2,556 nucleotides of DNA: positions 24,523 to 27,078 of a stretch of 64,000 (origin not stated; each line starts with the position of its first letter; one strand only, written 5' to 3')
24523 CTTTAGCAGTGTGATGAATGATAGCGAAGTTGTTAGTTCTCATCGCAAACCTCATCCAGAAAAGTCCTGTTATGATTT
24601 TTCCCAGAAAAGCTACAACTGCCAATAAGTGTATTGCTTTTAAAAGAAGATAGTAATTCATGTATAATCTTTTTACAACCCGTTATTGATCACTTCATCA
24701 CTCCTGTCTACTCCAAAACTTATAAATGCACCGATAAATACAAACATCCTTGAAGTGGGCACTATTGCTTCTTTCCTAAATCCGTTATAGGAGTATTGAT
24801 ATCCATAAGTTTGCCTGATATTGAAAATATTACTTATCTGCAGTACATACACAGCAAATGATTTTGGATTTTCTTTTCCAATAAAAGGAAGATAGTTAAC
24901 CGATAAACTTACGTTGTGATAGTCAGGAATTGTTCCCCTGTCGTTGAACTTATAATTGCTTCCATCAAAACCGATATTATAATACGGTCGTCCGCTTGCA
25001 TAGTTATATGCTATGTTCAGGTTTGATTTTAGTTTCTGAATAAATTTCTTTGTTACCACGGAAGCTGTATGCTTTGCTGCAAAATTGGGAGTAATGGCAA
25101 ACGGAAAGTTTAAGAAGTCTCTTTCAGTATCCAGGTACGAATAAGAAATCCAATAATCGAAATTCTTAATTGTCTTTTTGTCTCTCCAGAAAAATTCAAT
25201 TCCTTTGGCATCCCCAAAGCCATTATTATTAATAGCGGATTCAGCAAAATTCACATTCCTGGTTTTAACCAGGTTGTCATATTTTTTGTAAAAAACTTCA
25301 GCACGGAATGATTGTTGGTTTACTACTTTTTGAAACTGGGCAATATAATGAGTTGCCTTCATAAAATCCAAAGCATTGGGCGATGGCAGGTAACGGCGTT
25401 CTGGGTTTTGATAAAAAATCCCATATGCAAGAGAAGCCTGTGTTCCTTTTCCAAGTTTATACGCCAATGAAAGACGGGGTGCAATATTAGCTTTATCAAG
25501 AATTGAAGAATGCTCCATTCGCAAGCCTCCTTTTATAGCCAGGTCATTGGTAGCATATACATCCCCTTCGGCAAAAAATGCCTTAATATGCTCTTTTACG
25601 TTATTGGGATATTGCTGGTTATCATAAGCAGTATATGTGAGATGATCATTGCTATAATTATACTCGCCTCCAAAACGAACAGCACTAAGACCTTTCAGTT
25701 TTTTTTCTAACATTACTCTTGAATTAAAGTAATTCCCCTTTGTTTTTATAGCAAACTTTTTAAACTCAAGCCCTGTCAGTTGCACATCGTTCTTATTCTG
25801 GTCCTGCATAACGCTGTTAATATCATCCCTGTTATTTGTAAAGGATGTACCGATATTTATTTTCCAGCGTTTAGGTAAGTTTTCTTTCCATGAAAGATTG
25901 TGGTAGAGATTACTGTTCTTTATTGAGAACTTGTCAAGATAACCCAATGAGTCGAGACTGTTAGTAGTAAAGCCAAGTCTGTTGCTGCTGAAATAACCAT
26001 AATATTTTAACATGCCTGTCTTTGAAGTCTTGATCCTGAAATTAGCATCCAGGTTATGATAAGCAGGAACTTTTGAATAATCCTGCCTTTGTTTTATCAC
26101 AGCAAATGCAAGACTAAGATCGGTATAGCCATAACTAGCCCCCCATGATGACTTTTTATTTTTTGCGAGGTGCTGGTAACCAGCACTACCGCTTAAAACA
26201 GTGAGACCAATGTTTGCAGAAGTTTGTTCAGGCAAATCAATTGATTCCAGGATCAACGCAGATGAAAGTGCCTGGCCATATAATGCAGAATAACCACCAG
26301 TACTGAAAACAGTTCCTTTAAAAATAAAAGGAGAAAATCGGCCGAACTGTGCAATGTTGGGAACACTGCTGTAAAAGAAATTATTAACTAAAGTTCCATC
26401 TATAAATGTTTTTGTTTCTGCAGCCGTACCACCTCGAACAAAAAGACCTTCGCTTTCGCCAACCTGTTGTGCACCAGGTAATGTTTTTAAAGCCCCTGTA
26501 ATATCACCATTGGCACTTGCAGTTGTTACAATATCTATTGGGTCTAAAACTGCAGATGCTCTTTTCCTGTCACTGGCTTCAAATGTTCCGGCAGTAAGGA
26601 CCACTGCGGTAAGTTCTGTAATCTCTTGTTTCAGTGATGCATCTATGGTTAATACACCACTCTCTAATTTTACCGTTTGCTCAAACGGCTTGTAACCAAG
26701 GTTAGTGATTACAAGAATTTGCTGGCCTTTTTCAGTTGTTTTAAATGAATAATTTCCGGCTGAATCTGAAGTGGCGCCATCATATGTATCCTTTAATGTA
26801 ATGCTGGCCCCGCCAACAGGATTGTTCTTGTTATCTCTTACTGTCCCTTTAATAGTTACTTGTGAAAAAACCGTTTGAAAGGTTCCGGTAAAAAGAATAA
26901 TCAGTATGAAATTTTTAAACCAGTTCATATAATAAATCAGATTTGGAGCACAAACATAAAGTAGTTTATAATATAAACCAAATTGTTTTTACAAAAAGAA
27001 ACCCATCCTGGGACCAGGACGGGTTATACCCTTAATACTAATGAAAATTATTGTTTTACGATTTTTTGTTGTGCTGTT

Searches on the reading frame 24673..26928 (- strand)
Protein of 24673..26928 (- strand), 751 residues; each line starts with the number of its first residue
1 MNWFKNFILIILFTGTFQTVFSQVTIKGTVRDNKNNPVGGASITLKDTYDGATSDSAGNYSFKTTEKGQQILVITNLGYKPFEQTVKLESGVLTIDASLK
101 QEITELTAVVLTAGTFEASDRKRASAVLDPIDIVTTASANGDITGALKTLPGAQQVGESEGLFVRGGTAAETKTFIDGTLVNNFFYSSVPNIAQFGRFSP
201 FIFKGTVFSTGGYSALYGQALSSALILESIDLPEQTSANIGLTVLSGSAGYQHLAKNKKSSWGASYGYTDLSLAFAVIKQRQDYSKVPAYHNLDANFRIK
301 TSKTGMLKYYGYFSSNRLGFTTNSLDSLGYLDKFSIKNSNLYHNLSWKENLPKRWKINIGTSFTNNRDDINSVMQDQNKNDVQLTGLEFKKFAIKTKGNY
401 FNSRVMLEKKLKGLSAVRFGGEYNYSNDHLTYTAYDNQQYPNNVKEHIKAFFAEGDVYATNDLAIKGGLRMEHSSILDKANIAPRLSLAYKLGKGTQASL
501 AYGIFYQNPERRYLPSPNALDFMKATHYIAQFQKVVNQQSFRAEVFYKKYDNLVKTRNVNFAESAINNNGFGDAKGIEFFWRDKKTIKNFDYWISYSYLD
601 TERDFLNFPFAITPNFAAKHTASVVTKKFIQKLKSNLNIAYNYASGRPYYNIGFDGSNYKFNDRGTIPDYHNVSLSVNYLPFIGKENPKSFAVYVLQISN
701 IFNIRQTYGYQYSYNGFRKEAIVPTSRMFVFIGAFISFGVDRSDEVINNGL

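Call 80: search_protein_families(library=pfam, proteins=[window:24673-26928:-], max_evalue=0.001)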
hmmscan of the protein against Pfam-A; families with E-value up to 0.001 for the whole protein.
window:24673-26928:- (751 aa): 3 families
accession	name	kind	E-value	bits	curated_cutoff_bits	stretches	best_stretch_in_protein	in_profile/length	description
PF13715.12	CarbopepD_reg_2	-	1.5e-16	60.6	32.2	1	26-110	1-87/88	CarboxypepD_reg-like domain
PF13620.12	CarboxypepD_reg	-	3.4e-13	50.2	32.3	1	25-98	1-80/82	Carboxypeptidase regulatory-like domain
PF07715.20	Plug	-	1e-05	26.4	23.9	1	138-219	20-101/107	TonB-dependent Receptor Plug Domain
